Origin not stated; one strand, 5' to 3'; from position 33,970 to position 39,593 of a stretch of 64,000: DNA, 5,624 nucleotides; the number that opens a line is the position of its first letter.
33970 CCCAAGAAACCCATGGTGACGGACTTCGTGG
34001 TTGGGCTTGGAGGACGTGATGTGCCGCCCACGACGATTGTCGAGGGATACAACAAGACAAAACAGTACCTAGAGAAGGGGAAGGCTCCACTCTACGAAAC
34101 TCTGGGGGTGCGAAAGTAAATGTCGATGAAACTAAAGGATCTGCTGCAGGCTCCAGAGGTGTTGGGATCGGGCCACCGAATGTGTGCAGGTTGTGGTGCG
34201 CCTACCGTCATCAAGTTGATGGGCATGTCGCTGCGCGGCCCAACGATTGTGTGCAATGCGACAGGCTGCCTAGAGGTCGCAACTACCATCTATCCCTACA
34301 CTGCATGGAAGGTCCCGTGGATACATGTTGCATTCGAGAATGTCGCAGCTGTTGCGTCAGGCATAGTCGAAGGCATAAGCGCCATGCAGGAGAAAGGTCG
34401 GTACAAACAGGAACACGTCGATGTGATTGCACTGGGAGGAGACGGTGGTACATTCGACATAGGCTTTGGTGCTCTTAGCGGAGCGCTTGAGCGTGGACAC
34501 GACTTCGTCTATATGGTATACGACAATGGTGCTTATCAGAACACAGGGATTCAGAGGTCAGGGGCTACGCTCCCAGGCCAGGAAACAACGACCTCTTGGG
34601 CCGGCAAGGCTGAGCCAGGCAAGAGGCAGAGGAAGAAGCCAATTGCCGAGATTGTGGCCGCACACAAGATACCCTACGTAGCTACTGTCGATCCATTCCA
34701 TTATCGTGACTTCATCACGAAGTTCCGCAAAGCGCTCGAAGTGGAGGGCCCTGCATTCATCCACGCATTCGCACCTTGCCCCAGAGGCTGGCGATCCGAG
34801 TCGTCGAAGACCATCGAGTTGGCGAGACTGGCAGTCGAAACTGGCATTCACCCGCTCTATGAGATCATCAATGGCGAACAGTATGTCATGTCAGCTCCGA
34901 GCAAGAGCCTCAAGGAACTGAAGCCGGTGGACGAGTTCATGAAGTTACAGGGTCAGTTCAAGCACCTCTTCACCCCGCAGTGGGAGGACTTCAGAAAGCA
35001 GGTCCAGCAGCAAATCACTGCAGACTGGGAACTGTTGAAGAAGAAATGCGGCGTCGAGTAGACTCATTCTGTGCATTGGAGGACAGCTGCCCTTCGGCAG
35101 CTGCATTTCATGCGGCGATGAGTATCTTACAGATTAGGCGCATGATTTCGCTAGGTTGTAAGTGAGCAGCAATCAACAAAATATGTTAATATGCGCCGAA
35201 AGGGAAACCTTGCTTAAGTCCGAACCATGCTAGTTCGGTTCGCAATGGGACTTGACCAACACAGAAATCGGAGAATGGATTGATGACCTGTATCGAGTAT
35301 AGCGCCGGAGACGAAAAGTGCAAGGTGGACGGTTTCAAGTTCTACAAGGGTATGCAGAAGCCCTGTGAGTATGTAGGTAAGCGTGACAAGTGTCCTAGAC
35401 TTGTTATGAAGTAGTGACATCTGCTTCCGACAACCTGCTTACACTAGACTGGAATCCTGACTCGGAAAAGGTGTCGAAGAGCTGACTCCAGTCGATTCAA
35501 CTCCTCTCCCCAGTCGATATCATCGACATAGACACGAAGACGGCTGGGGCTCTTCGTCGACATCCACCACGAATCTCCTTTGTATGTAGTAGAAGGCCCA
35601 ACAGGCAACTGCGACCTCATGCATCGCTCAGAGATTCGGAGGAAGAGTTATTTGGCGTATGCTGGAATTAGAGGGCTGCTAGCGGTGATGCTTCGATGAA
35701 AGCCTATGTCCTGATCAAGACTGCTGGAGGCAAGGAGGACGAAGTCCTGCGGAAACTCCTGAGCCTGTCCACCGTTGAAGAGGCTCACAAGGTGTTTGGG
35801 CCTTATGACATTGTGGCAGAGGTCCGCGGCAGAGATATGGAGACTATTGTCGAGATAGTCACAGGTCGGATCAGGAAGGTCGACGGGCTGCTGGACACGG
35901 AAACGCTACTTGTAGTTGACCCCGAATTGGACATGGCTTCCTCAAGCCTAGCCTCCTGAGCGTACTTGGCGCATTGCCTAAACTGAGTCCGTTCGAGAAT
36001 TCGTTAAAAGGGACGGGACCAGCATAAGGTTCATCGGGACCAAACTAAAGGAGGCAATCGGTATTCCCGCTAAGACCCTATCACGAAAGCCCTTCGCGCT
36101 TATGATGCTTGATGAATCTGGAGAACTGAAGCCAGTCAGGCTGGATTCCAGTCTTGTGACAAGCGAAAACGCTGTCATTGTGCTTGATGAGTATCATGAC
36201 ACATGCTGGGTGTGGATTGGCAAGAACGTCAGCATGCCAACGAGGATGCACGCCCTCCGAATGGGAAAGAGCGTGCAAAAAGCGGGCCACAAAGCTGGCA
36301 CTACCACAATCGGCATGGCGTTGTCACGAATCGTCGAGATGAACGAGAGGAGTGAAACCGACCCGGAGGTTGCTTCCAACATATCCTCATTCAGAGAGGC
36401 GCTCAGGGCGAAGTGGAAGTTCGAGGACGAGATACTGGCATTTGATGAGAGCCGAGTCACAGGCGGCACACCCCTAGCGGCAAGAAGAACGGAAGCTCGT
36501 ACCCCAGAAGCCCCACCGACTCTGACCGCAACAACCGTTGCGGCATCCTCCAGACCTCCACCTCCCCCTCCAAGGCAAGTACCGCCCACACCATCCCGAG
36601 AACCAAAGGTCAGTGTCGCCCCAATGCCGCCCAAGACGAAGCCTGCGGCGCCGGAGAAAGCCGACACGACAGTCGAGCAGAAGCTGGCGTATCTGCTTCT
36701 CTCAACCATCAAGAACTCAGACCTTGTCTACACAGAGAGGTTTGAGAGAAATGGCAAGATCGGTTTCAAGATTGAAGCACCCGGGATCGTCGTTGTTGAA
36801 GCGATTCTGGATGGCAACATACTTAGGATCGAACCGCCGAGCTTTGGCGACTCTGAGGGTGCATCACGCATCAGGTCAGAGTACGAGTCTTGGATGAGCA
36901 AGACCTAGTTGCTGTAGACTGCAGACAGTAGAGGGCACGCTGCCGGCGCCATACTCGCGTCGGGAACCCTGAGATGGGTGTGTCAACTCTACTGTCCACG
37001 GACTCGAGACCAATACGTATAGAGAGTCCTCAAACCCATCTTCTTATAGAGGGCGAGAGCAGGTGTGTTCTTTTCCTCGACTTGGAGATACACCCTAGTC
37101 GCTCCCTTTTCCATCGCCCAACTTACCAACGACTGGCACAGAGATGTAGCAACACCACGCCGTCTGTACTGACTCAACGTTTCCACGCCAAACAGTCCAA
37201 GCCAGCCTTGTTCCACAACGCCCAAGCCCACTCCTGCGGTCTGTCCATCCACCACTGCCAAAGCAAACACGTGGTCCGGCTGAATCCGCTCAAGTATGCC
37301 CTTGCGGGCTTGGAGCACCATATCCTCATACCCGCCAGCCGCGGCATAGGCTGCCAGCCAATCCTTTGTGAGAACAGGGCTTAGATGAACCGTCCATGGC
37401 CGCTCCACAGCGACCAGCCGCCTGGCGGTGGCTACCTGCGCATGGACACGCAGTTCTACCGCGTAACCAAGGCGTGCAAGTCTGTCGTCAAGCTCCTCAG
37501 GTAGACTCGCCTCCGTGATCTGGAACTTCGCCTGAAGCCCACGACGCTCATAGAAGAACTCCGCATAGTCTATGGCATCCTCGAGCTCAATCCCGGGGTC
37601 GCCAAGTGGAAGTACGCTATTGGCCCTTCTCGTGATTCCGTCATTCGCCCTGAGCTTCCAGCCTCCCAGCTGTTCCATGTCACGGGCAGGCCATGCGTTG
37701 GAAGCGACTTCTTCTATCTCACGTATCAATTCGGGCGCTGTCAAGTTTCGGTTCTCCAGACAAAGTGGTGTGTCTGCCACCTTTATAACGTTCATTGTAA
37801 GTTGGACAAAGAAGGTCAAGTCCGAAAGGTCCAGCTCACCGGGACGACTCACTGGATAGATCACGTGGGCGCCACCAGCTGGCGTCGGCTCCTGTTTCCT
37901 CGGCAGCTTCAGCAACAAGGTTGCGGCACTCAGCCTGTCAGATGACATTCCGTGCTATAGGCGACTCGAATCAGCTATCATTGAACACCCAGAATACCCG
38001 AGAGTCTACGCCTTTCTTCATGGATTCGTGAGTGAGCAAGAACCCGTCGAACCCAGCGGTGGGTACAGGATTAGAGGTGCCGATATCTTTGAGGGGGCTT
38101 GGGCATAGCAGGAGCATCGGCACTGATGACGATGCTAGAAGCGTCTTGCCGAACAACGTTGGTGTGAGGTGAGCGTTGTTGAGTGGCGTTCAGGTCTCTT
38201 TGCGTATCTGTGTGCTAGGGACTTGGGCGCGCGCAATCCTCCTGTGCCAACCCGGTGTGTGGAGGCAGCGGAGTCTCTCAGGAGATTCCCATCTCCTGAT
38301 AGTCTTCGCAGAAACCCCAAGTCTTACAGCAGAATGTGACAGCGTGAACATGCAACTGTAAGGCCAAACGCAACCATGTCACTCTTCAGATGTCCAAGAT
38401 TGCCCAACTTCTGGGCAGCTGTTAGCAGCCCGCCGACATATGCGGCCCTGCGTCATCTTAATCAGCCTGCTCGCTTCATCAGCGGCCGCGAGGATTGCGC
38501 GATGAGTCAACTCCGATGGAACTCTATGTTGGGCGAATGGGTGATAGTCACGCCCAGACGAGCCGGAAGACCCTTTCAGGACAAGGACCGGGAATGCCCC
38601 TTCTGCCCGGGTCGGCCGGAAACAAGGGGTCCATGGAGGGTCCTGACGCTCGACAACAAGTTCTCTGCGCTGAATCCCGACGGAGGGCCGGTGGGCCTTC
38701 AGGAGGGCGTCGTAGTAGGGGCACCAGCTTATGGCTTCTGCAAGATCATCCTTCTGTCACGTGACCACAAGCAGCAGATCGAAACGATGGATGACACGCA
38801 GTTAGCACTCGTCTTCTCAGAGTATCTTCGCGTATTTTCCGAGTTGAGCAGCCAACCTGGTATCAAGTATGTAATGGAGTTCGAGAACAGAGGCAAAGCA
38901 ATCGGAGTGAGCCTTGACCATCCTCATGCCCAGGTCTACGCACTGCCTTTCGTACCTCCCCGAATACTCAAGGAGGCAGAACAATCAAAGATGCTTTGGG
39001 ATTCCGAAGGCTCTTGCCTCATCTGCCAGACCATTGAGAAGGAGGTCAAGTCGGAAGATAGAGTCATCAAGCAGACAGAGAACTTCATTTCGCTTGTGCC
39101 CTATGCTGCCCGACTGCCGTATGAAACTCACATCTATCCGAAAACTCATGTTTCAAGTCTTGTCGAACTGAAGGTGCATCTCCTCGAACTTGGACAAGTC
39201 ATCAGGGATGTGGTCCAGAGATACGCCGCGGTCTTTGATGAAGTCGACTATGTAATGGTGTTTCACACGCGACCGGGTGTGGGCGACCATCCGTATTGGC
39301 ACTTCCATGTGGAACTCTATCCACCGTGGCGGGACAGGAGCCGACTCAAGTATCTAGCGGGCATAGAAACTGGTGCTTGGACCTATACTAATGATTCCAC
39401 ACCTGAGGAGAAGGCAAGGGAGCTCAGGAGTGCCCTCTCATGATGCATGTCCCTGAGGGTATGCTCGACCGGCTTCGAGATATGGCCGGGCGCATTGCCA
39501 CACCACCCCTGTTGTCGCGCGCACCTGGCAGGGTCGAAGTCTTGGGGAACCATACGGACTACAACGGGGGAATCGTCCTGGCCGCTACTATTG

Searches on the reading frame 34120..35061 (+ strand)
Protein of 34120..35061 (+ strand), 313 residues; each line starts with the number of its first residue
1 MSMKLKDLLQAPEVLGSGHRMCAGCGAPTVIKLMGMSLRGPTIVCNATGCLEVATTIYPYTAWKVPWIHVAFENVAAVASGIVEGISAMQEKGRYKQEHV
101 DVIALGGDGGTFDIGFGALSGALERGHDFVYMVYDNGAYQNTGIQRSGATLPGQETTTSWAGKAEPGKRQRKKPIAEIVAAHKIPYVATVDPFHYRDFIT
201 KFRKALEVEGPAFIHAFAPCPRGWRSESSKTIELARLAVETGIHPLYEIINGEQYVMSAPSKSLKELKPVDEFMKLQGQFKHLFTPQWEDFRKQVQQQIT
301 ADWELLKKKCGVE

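Call 64: search_protein_families(library=pfam, proteins=[window:34120-35061:+], max_evalue=0.00001)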
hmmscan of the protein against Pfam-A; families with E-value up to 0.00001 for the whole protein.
window:34120-35061:+ (313 aa): 1 family
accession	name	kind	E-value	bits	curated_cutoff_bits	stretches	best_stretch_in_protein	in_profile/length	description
PF02775.26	TPP_enzyme_C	-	9.5e-18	64.9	21.9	1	48-215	2-150/151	Thiamine pyrophosphate enzyme, C-terminal TPP binding domain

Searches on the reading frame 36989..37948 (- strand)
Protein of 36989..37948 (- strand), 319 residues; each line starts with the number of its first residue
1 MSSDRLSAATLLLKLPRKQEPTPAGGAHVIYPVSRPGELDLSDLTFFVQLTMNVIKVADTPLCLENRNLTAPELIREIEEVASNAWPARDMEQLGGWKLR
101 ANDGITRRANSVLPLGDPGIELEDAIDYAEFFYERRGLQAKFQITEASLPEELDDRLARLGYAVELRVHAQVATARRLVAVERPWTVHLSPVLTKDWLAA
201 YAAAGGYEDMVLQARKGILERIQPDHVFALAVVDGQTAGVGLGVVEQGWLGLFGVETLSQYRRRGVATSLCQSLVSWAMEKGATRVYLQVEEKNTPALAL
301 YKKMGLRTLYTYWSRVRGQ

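Call 64: search_protein_families(library=pfam, proteins=[window:36989-37948:-], max_evalue=0.00001)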
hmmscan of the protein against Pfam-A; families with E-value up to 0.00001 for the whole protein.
window:36989-37948:- (319 aa): 5 families
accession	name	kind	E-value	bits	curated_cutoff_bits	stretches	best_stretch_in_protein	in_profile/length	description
PF24553.2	Rv0428c_C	-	1.4e-30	107.1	27.2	1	75-308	4-217/224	Probable histone acetyltransferase Rv0428c C-terminal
PF00583.31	Acetyltransf_1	-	7.3e-16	58.9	20.7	1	220-305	25-115/116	Acetyltransferase (GNAT) family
PF08445.16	FR47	-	1.4e-08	35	22.1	1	251-313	23-85/86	FR47-like protein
PF13508.13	Acetyltransf_7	-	1.1e-06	29.3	27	1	226-305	3-81/84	Acetyltransferase (GNAT) domain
PF13673.13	Acetyltransf_10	-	8.6e-06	26.2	23.6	0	217-308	21-109/128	Acetyltransferase (GNAT) domain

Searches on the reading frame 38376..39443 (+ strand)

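Call 64: search_protein_families(library=pfam, proteins=[window:38376-39443:+], max_evalue=0.00001)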
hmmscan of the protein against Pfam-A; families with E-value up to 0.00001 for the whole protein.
window:38376-39443:+ (355 aa): 2 families
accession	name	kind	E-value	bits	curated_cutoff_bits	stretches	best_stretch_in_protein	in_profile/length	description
PF01087.27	GalP_UDP_transf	-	3.8e-17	63.7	22.1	1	42-194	10-184/184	Galactose-1-phosphate uridyl transferase, N-terminal domain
PF02744.22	GalP_UDP_tr_C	-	2.3e-13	50.6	29.2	1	210-351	11-154/165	Galactose-1-phosphate uridyl transferase, C-terminal domain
